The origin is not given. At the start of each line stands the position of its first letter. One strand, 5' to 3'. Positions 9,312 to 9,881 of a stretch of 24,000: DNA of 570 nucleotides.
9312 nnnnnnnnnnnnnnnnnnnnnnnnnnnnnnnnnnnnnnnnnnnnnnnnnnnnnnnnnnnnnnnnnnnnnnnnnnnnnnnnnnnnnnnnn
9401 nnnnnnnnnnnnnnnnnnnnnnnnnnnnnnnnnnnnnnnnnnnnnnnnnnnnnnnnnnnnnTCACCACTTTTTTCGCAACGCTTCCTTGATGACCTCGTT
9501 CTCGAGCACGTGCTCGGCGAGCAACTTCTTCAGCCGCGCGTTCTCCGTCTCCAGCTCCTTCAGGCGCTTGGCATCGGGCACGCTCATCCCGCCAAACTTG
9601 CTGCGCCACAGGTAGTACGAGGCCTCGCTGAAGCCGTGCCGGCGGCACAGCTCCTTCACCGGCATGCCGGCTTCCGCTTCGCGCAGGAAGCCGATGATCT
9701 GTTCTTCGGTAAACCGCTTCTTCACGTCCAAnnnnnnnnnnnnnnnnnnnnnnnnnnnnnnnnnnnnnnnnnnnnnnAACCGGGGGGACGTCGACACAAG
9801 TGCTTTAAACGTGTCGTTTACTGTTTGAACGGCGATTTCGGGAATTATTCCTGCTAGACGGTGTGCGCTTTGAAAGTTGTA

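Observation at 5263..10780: Two divergent, inverted copies of a two-gene cassette: ~200-aa Cys-His-Asp protein followed by a HEPN protein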

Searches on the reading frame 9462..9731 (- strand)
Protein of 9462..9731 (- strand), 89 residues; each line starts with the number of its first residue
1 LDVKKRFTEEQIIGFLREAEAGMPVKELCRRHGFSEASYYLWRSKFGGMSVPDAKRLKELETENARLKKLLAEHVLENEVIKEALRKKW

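Call 70: search_protein_families(library=pfam, max_evalue=0.01, proteins=[window:9462-9731:-])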
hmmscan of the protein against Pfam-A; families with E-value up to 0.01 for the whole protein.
window:9462-9731:- (89 aa): 3 families
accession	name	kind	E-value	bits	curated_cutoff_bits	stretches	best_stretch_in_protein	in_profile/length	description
PF01527.26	HTH_Tnp_1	-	7.8e-26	90.5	24.1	1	3-72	3-75/75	Transposase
PF13384.12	HTH_23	-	6.2e-05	23.1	24.6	1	15-46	10-41/50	Homeodomain-like domain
PF13518.12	HTH_28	-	0.0017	18.9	25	1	16-46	6-36/52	Helix-turn-helix domain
